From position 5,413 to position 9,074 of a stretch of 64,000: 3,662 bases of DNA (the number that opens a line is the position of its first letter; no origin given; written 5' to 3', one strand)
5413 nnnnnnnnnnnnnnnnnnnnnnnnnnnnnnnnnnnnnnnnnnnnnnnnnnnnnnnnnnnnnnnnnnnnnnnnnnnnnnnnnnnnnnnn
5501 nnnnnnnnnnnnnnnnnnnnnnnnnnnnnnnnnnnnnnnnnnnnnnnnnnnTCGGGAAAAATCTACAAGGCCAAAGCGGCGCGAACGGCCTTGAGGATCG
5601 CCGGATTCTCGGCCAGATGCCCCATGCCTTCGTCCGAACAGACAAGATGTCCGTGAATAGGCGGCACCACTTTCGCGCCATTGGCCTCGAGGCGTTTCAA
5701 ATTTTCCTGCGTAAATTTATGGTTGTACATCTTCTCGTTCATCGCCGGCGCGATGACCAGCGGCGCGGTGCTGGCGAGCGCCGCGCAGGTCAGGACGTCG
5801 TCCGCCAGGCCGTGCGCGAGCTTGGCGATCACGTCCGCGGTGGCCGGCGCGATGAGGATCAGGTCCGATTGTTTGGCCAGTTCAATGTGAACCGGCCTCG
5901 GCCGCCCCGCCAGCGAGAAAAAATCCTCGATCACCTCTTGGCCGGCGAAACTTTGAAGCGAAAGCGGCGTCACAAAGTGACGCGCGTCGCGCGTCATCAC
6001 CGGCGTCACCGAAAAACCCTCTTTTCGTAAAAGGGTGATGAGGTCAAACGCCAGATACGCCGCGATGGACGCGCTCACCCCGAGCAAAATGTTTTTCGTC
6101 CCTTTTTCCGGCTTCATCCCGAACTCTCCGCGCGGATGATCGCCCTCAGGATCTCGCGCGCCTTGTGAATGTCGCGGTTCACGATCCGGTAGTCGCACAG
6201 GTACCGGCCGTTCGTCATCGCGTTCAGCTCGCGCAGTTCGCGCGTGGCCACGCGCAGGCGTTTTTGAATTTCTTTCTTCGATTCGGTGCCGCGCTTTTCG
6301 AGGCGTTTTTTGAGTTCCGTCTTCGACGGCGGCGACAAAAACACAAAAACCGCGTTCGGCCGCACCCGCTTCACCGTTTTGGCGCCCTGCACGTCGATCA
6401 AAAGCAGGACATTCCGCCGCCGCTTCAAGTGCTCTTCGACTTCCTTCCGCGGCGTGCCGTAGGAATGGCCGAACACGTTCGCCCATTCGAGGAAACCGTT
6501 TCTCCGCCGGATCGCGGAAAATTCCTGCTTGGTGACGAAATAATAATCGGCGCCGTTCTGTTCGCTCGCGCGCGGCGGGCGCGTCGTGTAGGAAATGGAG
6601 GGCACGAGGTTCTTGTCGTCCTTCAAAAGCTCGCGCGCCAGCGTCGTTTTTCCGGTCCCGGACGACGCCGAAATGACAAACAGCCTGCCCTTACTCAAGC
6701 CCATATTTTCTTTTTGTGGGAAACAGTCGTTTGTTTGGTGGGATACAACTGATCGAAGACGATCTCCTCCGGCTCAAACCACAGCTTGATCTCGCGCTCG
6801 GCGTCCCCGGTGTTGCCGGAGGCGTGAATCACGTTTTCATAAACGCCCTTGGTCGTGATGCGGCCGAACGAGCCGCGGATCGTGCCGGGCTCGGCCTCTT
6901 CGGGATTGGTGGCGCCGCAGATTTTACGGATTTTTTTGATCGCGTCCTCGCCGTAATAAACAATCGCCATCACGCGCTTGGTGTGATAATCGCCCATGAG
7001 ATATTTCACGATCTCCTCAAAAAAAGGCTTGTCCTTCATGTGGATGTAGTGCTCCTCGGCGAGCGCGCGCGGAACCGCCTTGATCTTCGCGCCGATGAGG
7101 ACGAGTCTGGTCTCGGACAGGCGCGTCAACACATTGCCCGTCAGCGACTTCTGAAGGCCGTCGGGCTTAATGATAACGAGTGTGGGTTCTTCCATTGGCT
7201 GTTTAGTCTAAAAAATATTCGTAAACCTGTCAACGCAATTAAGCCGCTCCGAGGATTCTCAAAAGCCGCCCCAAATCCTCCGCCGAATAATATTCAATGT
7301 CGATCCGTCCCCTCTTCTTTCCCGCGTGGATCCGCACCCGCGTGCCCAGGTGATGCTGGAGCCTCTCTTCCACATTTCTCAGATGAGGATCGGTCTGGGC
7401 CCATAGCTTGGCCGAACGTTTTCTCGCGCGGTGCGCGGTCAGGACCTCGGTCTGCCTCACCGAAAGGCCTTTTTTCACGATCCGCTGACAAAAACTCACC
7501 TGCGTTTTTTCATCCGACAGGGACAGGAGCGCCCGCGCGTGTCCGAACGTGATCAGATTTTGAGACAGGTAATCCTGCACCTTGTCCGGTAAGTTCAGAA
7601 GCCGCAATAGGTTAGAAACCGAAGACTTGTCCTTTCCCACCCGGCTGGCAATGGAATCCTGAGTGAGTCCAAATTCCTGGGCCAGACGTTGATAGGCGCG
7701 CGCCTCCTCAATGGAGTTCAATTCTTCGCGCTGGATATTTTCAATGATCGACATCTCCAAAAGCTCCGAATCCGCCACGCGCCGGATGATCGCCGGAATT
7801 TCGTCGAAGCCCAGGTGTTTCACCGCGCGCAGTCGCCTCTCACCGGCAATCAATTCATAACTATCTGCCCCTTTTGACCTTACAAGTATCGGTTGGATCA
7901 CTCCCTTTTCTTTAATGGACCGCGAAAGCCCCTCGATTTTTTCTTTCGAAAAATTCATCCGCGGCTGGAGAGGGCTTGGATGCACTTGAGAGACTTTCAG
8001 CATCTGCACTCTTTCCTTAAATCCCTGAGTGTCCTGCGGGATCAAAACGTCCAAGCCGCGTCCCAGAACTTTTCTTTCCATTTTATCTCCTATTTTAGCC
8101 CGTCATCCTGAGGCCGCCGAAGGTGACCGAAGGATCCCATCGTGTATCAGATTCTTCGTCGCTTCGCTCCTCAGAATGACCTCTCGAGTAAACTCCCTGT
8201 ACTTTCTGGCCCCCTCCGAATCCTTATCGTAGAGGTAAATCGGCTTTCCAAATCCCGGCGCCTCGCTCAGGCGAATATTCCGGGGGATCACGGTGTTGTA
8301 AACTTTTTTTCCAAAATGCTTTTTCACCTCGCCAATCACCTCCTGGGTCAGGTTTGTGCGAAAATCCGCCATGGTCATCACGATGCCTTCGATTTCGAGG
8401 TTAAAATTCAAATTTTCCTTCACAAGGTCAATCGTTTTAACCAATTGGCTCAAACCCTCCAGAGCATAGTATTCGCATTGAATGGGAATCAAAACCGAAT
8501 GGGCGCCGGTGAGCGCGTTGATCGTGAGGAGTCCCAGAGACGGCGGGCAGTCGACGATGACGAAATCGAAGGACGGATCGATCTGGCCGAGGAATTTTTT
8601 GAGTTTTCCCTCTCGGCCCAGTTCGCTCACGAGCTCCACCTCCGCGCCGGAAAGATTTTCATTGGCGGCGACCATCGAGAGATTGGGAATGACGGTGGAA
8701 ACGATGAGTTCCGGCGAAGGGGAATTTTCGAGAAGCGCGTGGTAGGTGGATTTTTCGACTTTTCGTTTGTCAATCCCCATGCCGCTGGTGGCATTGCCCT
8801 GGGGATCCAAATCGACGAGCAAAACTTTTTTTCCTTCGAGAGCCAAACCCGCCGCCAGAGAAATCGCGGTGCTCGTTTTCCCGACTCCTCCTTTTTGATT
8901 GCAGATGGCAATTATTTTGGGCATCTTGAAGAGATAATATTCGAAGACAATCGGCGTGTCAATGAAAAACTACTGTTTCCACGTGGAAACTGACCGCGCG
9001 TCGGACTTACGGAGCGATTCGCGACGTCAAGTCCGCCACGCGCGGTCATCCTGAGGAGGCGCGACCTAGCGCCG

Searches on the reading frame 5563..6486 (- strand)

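Call 60: search_protein_families(library=pfam, proteins=[window:5563-6486:-], max_evalue=0.0001)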
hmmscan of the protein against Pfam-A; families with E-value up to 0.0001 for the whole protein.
window:5563-6486:- (307 aa): 1 family
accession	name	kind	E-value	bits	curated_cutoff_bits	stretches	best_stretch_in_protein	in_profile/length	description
PF02441.25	Flavoprotein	-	6.8e-32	110.7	22.7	1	131-302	1-159/162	Flavoprotein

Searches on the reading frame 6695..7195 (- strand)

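Call 60: search_protein_families(library=pfam, proteins=[window:6695-7195:-], max_evalue=0.0001)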
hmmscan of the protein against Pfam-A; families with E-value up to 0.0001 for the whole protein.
window:6695-7195:- (166 aa): 1 family
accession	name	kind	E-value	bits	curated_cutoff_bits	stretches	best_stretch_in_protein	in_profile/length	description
PF00334.24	NDK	-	4.9e-40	137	27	1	3-145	1-135/135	Nucleoside diphosphate kinase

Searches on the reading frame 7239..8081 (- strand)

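Call 60: search_protein_families(library=pfam, proteins=[window:7239-8081:-], max_evalue=0.0001)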
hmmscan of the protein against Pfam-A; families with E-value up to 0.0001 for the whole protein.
window:7239-8081:- (280 aa): 3 families
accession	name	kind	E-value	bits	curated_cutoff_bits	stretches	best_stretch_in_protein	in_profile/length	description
PF17762.8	HTH_ParB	-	1.9e-37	127.9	22.6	1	119-216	1-98/102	ParB HTH domain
PF02195.25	ParB_N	-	1.1e-33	115.6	26.3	1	24-117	2-95/95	ParB N-terminal domain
PF23552.2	ParB_C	-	2.3e-09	37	23.8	1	231-277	2-49/50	ParB dimerisation domain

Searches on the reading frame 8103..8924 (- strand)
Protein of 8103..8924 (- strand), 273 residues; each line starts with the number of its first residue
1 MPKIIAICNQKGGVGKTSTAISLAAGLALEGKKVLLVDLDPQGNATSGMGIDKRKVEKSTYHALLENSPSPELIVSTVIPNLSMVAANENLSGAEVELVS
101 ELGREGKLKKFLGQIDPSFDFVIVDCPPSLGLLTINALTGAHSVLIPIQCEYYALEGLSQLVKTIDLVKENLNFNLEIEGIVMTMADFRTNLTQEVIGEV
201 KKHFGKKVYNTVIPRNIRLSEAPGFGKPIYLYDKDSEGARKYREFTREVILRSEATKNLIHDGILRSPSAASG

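Call 60: search_protein_families(library=pfam, proteins=[window:8103-8924:-], max_evalue=0.0001)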
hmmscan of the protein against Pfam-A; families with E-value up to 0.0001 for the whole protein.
window:8103-8924:- (273 aa): 7 families
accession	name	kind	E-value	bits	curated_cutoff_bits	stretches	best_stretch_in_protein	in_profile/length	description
PF13614.12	AAA_31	-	7.3e-65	218.7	27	1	3-178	2-177/177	AAA domain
PF01656.29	CbiA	-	7.4e-28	97.5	25.4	1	5-229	1-125/125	CobQ/CobB/MinD/ParA nucleotide binding domain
PF10609.15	ParA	-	8.5e-15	55.3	27.1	1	3-249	4-245/246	NUBPL iron-transfer P-loop NTPase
PF09140.17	MipZ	-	1.5e-10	41.3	20.7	1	4-159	2-140/262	ATPase MipZ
PF00142.24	Fer4_NifH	-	1.6e-09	38.1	25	1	9-253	6-248/271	4Fe-4S iron sulfur cluster binding proteins, NifH/frxC family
PF06564.18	CBP_BcsQ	-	7e-08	32.7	21.3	1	4-150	3-147/234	Cellulose biosynthesis protein BcsQ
PF02374.21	ArsA_ATPase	-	8.4e-07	28.9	24.3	1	10-45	8-43/305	Anion-transporting ATPase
